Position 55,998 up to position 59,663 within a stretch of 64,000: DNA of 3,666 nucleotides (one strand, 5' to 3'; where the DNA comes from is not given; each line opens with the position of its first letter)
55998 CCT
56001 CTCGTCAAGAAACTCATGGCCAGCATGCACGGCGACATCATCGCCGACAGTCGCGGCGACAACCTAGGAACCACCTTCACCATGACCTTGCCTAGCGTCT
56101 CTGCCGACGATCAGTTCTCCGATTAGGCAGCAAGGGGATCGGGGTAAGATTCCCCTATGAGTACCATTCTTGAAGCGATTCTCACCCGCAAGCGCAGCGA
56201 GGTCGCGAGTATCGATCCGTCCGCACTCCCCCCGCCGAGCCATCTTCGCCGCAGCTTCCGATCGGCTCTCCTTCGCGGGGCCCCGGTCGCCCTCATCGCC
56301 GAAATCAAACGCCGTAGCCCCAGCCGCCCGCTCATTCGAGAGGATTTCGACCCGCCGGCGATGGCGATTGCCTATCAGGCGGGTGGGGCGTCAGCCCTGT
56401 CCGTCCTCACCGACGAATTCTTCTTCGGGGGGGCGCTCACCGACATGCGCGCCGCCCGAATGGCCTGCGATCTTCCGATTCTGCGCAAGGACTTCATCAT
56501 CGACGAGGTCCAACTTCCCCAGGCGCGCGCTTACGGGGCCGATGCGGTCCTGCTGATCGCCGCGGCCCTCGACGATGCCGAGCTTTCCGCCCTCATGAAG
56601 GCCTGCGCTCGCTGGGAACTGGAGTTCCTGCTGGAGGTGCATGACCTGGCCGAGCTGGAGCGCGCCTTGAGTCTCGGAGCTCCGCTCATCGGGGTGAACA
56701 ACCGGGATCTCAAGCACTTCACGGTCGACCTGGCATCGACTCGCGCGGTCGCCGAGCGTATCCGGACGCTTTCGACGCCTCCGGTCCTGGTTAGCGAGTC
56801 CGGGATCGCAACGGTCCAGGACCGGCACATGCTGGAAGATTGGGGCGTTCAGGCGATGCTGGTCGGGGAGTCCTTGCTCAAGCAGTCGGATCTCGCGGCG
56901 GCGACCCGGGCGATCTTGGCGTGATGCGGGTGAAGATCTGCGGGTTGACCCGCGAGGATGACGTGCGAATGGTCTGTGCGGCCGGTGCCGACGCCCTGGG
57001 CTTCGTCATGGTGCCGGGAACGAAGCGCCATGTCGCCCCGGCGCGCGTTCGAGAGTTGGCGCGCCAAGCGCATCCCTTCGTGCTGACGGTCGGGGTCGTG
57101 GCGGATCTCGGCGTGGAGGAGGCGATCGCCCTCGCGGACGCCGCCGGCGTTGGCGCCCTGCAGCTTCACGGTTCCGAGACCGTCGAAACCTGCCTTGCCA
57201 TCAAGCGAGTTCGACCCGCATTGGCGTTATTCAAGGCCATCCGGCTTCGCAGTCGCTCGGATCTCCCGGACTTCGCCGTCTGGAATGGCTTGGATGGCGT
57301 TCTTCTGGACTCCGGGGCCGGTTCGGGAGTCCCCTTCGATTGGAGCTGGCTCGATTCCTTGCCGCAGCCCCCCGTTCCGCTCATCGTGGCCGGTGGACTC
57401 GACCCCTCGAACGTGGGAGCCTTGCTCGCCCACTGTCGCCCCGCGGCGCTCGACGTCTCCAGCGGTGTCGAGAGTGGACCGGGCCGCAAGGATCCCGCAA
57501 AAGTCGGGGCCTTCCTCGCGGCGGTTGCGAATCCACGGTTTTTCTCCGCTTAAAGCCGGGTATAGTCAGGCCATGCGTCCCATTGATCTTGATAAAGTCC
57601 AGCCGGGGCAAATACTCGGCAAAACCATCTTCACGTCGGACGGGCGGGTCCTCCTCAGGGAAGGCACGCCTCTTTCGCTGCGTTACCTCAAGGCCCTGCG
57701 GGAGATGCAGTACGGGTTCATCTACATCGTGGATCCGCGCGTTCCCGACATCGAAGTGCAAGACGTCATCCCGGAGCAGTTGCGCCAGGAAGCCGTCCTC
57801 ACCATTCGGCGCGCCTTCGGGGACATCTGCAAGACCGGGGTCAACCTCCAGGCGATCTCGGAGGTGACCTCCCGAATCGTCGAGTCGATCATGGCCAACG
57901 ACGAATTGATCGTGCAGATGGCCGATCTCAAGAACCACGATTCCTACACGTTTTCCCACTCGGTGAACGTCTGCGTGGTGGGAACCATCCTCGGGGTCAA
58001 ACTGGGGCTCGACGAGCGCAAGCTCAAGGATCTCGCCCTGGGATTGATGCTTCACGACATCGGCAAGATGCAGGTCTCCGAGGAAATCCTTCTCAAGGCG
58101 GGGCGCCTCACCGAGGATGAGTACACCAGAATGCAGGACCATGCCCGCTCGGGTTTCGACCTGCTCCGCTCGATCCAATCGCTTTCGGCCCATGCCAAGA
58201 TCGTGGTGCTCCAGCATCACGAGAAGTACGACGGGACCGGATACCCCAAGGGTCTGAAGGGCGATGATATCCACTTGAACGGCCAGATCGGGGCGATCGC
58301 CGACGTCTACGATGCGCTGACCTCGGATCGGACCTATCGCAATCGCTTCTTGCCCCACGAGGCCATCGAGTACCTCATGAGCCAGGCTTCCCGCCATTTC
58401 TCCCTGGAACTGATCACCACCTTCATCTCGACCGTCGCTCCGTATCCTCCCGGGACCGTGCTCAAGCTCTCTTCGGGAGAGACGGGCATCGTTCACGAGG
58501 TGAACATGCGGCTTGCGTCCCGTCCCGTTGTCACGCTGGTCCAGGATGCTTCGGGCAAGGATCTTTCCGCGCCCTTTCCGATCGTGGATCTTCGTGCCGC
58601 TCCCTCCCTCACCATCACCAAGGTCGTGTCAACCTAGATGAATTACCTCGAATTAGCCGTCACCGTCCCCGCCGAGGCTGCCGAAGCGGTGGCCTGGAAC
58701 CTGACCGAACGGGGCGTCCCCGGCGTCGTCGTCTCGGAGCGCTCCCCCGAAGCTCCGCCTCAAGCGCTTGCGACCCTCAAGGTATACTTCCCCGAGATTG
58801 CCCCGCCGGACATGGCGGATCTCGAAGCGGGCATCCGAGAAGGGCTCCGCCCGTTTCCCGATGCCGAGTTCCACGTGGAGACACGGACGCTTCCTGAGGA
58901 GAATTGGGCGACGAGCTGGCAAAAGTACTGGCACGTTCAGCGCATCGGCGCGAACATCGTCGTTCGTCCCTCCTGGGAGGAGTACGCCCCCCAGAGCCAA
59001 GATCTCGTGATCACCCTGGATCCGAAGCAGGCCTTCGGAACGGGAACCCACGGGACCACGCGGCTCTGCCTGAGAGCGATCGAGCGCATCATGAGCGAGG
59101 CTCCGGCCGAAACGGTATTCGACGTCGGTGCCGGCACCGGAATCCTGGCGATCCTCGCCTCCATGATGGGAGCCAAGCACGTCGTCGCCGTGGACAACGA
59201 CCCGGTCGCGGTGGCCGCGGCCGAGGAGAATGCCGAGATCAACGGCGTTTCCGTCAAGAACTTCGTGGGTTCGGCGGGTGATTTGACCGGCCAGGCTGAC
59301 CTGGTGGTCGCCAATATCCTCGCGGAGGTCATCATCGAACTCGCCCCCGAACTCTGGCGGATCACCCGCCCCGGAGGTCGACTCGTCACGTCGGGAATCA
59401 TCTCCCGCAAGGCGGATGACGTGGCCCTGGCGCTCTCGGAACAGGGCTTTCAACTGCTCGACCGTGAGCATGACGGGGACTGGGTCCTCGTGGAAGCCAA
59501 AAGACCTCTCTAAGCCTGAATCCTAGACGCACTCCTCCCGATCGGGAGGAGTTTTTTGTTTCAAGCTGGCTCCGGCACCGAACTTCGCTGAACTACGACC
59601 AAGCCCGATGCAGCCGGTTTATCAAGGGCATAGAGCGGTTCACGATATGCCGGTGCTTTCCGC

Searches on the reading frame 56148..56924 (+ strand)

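Call 54: search_protein_families(library=pfam, proteins=[window:56148-56924:+], max_evalue=0.0001)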
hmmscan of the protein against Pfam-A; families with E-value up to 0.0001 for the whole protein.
window:56148-56924:+ (258 aa): 1 family
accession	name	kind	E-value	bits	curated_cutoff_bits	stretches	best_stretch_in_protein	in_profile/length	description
PF00218.27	IGPS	-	1e-76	257.9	27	1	32-255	32-253/254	Indole-3-glycerol phosphate synthase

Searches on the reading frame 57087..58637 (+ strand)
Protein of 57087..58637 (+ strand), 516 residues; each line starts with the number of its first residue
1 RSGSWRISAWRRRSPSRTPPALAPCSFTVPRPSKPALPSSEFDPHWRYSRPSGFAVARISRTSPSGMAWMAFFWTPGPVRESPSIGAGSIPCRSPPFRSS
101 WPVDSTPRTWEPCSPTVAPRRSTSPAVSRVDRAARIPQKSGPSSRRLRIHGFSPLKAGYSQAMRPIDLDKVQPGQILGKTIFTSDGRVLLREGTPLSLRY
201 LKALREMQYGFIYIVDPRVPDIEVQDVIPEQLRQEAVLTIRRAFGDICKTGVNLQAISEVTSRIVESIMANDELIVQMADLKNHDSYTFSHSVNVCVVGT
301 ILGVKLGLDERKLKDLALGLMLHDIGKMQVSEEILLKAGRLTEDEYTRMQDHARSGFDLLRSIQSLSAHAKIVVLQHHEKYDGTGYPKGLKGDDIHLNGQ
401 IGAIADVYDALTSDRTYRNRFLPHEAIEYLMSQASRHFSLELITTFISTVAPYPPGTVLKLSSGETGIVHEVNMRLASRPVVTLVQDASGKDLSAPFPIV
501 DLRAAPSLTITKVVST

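Call 54: search_protein_families(library=pfam, proteins=[window:57087-58637:+], max_evalue=0.0001)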
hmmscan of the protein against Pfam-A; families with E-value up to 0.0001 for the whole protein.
window:57087-58637:+ (516 aa): 2 families
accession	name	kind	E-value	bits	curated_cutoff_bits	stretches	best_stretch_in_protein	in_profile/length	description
PF13487.12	HD_5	-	2.4e-31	109.2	27.2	1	283-438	9-166/170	HD domain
PF01966.28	HD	-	1.8e-14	54.4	22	1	288-410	1-115/116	HD domain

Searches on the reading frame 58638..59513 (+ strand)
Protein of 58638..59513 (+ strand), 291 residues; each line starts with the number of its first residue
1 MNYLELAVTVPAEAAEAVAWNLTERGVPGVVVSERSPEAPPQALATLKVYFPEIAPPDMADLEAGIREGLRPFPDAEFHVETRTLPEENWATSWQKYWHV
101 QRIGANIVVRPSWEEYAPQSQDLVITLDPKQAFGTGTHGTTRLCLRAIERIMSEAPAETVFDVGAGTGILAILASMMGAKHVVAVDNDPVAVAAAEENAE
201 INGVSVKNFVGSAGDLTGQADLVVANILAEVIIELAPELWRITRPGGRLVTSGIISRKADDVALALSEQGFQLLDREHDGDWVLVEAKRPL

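Call 54: search_protein_families(library=pfam, proteins=[window:58638-59513:+], max_evalue=0.0001)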
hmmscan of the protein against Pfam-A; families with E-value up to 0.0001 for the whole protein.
window:58638-59513:+ (291 aa): 8 families
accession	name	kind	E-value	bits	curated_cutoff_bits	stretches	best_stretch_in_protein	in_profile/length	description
PF06325.19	PrmA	-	4.7e-78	263.1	22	1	2-289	1-295/296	Ribosomal protein L11 methyltransferase (PrmA)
PF13649.12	Methyltransf_25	-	2.7e-10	41.2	27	1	160-247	1-97/97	Methyltransferase domain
PF08241.18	Methyltransf_11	-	2e-08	35.2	21.2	1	162-250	2-94/95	Methyltransferase domain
PF05175.20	MTS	-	2.8e-08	34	23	1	152-226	27-105/170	Methyltransferase small domain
PF13847.12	Methyltransf_31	-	1.2e-07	32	27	1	157-251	4-109/145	Methyltransferase domain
PF00107.32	ADH_zinc_N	-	1.5e-05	25.4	31.8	1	169-259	4-95/129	Zinc-binding dehydrogenase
PF08242.18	Methyltransf_12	-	3.2e-05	25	30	1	162-249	2-98/98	Methyltransferase domain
PF02475.24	TRM5-TYW2_MTfase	-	3.3e-05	24.4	28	1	151-214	30-97/164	TRM5/TYW2 methyltransferase domain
